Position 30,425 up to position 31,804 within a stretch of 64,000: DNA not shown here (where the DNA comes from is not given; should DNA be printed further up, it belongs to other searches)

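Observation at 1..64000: Three tandem paralogous giant genes (21,184 codons in-window) fill the window, forming a dedicated giant-fibre gene cassette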

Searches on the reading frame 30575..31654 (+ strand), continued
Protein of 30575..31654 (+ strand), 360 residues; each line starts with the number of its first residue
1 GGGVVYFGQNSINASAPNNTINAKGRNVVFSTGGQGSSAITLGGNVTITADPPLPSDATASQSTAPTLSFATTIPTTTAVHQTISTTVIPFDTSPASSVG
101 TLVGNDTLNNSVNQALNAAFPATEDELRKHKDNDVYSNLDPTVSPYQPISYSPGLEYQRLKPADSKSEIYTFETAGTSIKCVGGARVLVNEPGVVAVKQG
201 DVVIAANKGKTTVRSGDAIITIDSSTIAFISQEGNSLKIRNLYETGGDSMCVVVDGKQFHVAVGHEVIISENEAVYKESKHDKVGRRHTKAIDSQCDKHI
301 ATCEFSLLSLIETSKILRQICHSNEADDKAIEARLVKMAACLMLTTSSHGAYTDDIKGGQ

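Call 64: search_protein_families(library=pfam, proteins=[L009:16956-19034:+, L009:4543-5535:+, L009:11249-12097:+, L009:1504-4449:-, L014:13408-15408:-, L009:13688-15001:+, L009:15125-16786:+, L009:12606-13532:-, L003:3871-5088:-], max_evalue=0.001)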
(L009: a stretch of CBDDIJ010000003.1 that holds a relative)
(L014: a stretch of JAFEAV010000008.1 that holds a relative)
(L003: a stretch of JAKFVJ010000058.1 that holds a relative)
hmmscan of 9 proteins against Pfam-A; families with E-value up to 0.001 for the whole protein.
L009:16956-19034:+ (692 aa): 3 families
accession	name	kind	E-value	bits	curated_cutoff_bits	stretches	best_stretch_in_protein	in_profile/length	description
PF00072.30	Response_reg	-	6e-52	174.9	30.2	3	393-505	1-111/111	Response regulator receiver domain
PF00990.26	GGDEF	-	1.7e-35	122.6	23.8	1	520-676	3-161/161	Diguanylate cyclase, GGDEF domain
PF01627.28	Hpt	-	1.5e-06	28.8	24.6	1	144-223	3-78/84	Hpt domain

L009:4543-5535:+ (330 aa): 3 families
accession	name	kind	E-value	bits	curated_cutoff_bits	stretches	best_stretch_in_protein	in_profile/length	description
PF00107.32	ADH_zinc_N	-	3.1e-25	89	31.8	1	157-268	1-112/129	Zinc-binding dehydrogenase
PF13602.12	ADH_zinc_N_2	-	1.5e-17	65.2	27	1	190-327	2-134/134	Zinc-binding dehydrogenase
PF08240.17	ADH_N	-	5.6e-17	62.3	23.5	1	35-116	2-104/104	Alcohol dehydrogenase GroES-like domain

L009:11249-12097:+ (282 aa): 5 families
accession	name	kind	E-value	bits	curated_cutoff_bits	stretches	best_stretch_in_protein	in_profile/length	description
PF14748.11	P5CR_dimer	-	2.6e-38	130.9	25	1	169-273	1-105/105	Pyrroline-5-carboxylate reductase dimerisation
PF03807.23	F420_oxidored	-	4.2e-18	66.2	21.6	1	11-105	1-93/94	NADP oxidoreductase coenzyme F420-dependent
PF03446.21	NAD_binding_2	-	0.00016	22.2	21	1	11-165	1-156/161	NAD binding domain of 6-phosphogluconate dehydrogenase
PF07991.19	KARI_N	-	0.00068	19.7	20.6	0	6-130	1-120/165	Acetohydroxy acid isomeroreductase, NADPH-binding domain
PF10727.15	Rossmann-like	-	0.00079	19.6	23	0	11-101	16-105/131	Rossmann-like domain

L009:1504-4449:- (981 aa): 0 families

L014:13408-15408:- (666 aa): 6 families
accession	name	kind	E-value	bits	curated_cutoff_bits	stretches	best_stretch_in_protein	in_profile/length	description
PF00069.31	Pkinase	-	5.1e-52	177.3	31.7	1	54-312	1-252/263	Protein kinase domain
PF07714.23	PK_Tyr_Ser-Thr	-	2.4e-32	112.7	23.1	1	56-312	3-249/258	Protein tyrosine and serine/threonine kinase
PF13424.12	TPR_12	-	7.6e-09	36.1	30.1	1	526-579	24-77/77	Tetratricopeptide repeat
PF03109.22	ABC1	-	5.4e-06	26.2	22.9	1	127-213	142-223/244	ABC1 atypical kinase-like domain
PF17667.7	Pkinase_fungal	-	6.3e-05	22.3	24.1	1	155-221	288-355/387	Fungal protein kinase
PF06293.20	Kdo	-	0.00038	20.4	21.3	1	129-214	93-179/207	Lipopolysaccharide kinase (Kdo/WaaP) family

L009:13688-15001:+ (437 aa): 2 families
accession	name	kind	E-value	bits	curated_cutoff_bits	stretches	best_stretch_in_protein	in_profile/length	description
PF20510.4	HgmA_N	-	5e-125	416.7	20.2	1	6-275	1-273/273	Homogentisate 1,2-dioxygenase N-terminal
PF04209.19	HgmA_C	-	5.2e-79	263.8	21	1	277-427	2-152/153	Homogentisate 1,2-dioxygenase C-terminal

L009:15125-16786:+ (553 aa): 0 families

L009:12606-13532:- (308 aa): 2 families
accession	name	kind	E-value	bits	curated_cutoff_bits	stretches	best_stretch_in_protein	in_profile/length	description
PF13855.12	LRR_8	-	1.4e-05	25.2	27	1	206-261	2-57/61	Leucine rich repeat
PF12799.13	LRR_4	-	3.8e-05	24.2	27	1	231-267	3-38/44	Leucine Rich repeats (2 copies)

L003:3871-5088:- (405 aa): 20 families
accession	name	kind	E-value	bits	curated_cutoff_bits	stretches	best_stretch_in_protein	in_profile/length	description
PF13424.12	TPR_12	-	5.9e-123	401.7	30.1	8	246-322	1-77/77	Tetratricopeptide repeat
PF13374.12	TPR_10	-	5.5e-108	350.8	27.5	7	289-330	1-42/42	Tetratricopeptide repeat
PF24885.1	TPR_NPHP3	-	3.2e-85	285.8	100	4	230-322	123-215/239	Nephrocystin-3 TPR domain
PF00515.34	TPR_1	-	5.1e-44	146.8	27.8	3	332-361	1-30/34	Tetratricopeptide repeat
PF13176.12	TPR_7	-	1.6e-43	143.5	27.9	4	292-322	1-31/36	Tetratricopeptide repeat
PF07719.23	TPR_2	-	6.7e-37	123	27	3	332-361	1-30/34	Tetratricopeptide repeat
PF13181.12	TPR_8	-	1.2e-26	91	25.7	3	332-361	1-30/34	Tetratricopeptide repeat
PF13432.12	TPR_16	-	2.6e-22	79.4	32.7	1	296-361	3-60/65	Tetratricopeptide repeat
PF13431.12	TPR_17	-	1.8e-20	71.9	24.4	0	328-352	9-33/34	Tetratricopeptide repeat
PF17874.7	TPR_MalT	-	2.2e-17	63.8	45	2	45-191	46-188/336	MalT-like TPR region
PF13428.12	TPR_14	-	2.1e-16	59.2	23.5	0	335-361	4-30/44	Tetratricopeptide repeat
PF14559.12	TPR_19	-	8.9e-15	55.2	25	1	303-359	4-52/68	Tetratricopeptide repeat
PF07721.20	TPR_4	-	1.6e-12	47.2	27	0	332-357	1-26/26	Tetratricopeptide repeat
PF04212.24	MIT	-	5.6e-09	36.4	30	0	122-156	4-38/66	MIT (microtubule interacting and transport) domain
PF21325.3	SHPRH_helical-1st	-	5.2e-07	30.3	27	0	246-281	22-57/95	E3 ubiquitin-protein ligase SHPRH, first helical domain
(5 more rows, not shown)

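Call 73: find_encoding_contigs(protein=P0007, flank=10000, max_places=2)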
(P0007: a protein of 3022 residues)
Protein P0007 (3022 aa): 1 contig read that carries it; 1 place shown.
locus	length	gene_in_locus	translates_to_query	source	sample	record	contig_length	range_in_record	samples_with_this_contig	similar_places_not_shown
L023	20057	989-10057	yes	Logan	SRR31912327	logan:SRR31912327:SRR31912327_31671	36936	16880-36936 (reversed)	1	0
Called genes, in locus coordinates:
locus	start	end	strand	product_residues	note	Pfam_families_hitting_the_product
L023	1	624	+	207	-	?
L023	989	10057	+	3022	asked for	-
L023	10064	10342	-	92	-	PF05016:ParE_toxin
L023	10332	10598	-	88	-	-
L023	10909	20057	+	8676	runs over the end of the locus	?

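Call 74: find_encoding_contigs(protein=P0014, flank=10000, max_places=2)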
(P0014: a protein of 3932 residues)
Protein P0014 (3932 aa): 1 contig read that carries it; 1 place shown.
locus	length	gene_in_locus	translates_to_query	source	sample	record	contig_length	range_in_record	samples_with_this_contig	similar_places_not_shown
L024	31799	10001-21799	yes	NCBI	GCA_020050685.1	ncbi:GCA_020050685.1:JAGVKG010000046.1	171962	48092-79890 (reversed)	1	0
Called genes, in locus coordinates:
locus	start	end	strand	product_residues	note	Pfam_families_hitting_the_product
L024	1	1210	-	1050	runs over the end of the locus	PF00873:ACR_tran, PF03176:MMPL (weak), PF02355:SecD_SecF_C (faint), PF03176:MMPL (weak)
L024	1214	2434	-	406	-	PF25917:BSH_RND, PF25919:BSH_CusB (weak), PF25973:BSH_CzcB, PF25967:RND-MFP_C (faint), PF25989:YknX_C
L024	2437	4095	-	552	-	PF02321:OEP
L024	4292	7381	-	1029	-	PF00873:ACR_tran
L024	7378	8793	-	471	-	PF25917:BSH_RND (weak), PF25973:BSH_CzcB, PF25893:HH_CzcB, PF25954:Beta-barrel_RND_2, PF25967:RND-MFP_C (weak), PF25975:CzcB_C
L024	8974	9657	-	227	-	PF13489:Methyltransf_23 (weak), PF13847:Methyltransf_31 (weak), PF13649:Methyltransf_25 (weak)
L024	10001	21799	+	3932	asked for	-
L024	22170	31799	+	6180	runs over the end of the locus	-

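Call 77: fold_search(model_id=the predicted structure, library=viral)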
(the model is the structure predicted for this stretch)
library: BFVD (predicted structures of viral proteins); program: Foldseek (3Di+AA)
matches with E <= 10: 282; with E <= 0.001: 0
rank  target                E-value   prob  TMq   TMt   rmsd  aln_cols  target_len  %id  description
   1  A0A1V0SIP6            2.2e-03  0.16  0.08  0.07  34.7       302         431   16  Collagen triple helix repeat motif-containing protein [Klosneuvirus KNV1]
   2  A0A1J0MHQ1            9.5e-03  0.06  0.06  0.06  45.3       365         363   14  Long tail fiber protein Gp37 [Klebsiella phage KPV15]
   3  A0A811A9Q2            2.4e-02  0.08  0.10  0.11  17.7       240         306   11  (no name in the UniProt tables at hand)
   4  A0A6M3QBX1            9.4e-02  0.04  0.08  0.06  35.8       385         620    8  Fiber-1 [Duck adenovirus 4]
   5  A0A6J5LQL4            1.1e-01  0.09  0.12  0.05  26.7       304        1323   12  Uncharacterized protein [uncultured Caudovirales phage]
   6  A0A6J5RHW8            1.1e-01  0.04  0.08  0.04  28.7       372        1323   15  Uncharacterized protein [uncultured Caudovirales phage]
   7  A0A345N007            1.9e-01  0.04  0.08  0.05  19.8       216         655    8  (no name in the UniProt tables at hand)
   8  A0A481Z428            2.1e-01  0.08  0.10  0.14  40.6       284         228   11  Collagen triple helix repeat protein [Pithovirus LCPAC103]
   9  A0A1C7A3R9            2.2e-01  0.05  0.09  0.11  18.8       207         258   11  VP6 [Haloarcula californiae icosahedral virus 1]
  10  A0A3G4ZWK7            2.4e-01  0.25  0.11  0.15  14.4       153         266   11  Uncharacterized protein [Faunusvirus sp.]
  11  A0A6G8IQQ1            2.4e-01  0.06  0.10  0.10  21.6       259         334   11  (no name in the UniProt tables at hand)
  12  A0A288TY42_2          2.4e-01  0.02  0.06  0.03  22.1       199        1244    8  Putative tail fiber [Enterococcus phage EFP01]
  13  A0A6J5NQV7            2.5e-01  0.06  0.08  0.04  25.8       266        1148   14  Concanavalin A-like lectin/glucanases superfamily [uncultured Caudovirales phage]
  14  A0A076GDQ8            2.5e-01  0.03  0.08  0.09  14.8       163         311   10  Minor tail protein [Mycobacterium phage Sparky]
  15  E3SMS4                2.7e-01  0.02  0.07  0.05  33.0       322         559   15  Uncharacterized protein [Prochlorococcus phage P-HM1]
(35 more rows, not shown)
